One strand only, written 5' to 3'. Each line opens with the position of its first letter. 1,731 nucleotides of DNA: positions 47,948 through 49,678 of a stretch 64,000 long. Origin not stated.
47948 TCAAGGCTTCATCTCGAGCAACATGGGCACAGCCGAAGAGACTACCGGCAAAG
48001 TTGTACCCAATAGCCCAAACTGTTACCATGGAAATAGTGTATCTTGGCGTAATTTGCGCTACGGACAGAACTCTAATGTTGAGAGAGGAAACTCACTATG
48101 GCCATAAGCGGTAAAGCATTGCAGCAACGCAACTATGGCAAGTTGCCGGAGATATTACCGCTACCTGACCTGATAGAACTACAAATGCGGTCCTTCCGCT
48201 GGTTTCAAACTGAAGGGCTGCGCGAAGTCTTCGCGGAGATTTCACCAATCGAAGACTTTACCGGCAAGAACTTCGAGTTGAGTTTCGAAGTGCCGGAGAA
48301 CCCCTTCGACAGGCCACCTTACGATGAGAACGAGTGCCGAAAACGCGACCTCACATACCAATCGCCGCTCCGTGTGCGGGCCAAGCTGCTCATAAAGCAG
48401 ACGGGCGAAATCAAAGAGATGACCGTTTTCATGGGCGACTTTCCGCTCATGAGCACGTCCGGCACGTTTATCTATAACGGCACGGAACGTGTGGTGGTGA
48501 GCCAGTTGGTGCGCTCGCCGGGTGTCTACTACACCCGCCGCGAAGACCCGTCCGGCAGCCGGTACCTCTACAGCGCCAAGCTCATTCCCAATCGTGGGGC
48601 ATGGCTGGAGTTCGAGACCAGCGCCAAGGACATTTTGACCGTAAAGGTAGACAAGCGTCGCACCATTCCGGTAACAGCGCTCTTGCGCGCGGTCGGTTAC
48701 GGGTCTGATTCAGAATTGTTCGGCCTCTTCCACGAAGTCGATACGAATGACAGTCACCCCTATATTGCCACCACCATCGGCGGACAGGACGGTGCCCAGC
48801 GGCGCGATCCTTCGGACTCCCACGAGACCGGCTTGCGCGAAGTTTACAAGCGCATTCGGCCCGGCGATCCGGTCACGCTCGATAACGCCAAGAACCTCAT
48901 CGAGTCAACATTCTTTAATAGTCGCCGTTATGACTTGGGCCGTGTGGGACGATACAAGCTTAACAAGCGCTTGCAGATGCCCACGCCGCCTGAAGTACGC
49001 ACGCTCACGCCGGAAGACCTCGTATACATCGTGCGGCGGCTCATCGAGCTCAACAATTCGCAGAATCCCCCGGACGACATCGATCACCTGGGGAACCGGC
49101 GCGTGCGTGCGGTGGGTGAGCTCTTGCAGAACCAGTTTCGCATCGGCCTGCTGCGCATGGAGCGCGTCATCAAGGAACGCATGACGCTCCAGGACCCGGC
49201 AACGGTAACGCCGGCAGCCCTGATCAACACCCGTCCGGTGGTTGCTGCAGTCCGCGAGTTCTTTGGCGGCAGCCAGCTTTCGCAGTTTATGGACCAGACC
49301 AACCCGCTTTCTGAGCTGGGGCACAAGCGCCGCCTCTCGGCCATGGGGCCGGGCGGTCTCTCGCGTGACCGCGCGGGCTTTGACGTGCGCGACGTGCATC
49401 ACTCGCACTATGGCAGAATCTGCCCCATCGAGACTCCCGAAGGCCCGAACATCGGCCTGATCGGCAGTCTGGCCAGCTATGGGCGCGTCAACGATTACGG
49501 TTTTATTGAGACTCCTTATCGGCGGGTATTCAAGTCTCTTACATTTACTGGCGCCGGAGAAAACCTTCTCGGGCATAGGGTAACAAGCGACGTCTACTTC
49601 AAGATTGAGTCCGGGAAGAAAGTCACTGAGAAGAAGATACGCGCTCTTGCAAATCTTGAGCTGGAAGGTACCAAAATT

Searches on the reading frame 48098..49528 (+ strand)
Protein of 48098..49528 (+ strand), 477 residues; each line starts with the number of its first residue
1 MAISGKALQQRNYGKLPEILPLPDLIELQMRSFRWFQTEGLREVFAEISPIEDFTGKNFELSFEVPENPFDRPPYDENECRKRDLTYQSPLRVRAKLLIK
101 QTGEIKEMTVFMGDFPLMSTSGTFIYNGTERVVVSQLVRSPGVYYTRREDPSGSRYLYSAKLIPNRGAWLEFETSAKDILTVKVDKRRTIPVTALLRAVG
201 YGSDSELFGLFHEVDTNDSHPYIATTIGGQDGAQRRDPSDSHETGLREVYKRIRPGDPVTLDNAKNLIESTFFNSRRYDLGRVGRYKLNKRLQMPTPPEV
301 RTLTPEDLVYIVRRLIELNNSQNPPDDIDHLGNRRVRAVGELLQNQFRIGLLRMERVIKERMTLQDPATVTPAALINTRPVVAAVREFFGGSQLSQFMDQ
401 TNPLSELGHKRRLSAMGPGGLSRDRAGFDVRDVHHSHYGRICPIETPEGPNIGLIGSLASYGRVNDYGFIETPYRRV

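Call 68: find_related_loci(query=window:48098-49528:+, collection=genome_contigs, flank=6000)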
Query window:48098-49528:+ (477 aa) in genome_contigs; peptide patterns used: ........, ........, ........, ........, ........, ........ (x = any residue, [..] = any of these).
600 stretches matched a pattern (row limit reached: there are more); 599 encode a relative of the query (tblastn E <= 1e-3); the best 80 are kept; 80 distinct loci.
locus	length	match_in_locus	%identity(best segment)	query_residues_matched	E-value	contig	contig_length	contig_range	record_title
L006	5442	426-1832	65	10-477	0e+0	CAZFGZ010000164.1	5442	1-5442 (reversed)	MAG TPA_asm: uncultured Dehalococcoidia bacterium isolate binchicken_co89_502 genome assembly, contig: NODE_32656_length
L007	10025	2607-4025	63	10-477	0e+0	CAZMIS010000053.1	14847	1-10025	MAG TPA_asm: uncultured Anaerolineales bacterium isolate binchicken_co111_72 genome assembly, contig: NODE_8687_length_1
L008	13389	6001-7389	64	7-477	0e+0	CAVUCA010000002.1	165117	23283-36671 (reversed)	MAG: uncultured Chloroflexia bacterium isolate MFD00905.bin.2.93 genome assembly, contig: contig_35292, whole genome sho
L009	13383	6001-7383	61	9-477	0e+0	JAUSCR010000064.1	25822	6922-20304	MAG: Dehalococcoidia bacterium isolate E14_concoct.bin.151_sub E14_k141_53159, whole genome shotgun sequence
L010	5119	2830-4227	62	4-477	0e+0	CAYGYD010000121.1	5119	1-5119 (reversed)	MAG TPA_asm: uncultured Dehalococcoidales bacterium isolate ERP119294_co4_27 genome assembly, contig: NODE_21793_length_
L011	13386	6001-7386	61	10-477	0e+0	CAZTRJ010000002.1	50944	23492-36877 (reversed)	MAG TPA_asm: uncultured Dehalococcoidales bacterium isolate SRP167671_co1_183 genome assembly, contig: NODE_714_length_5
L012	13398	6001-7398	62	2-477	0e+0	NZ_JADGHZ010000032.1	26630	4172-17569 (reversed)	MAG: Sphaerobacter sp. isolate HOG56 NODE_886_length_26630_cov_27.724511, whole genome shotgun sequence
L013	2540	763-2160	60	1-477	0e+0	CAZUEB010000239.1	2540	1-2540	MAG TPA_asm: uncultured Dehalococcoidales bacterium isolate SRP098346_co1_299 genome assembly, contig: NODE_72644_length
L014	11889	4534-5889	59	9-477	0e+0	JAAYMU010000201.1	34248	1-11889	MAG: Peptococcaceae bacterium isolate AS20ysBPTH_5 112011_AS20, whole genome shotgun sequence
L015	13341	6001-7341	63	22-477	0e+0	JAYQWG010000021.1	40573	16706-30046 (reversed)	MAG: Chloroflexota bacterium isolate SD9009_S3_rosella_bins.tsv.027 NODE_354_length_40573_cov_24.088084, whole genome sh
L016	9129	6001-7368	59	13-477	0e+0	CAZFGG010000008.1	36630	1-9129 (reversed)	MAG TPA_asm: uncultured Gammaproteobacteria bacterium isolate SRP200132_co1_183 genome assembly, contig: NODE_1940_lengt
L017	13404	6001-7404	57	1-477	0e+0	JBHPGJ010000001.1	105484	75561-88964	Patescibacteria group bacterium isolate SAG AM-311-M06 NODE_1_length_105484_cov_33.429075, whole genome shotgun sequence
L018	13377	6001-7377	57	2-477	0e+0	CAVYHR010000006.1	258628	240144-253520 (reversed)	MAG: uncultured Peptococcaceae bacterium isolate MFD03726.bin.2.136 genome assembly, contig: contig_43928, whole genome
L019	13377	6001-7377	57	2-477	0e+0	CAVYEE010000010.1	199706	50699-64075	MAG: uncultured Peptococcaceae bacterium isolate MFD04492.bin.2.79 genome assembly, contig: contig_23391, whole genome s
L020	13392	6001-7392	58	9-477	0e+0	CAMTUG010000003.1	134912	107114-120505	MAG: uncultured Parcubacteria group bacterium isolate G01_MAG_00004 genome assembly, contig: G01_MAG_00004_000000000002,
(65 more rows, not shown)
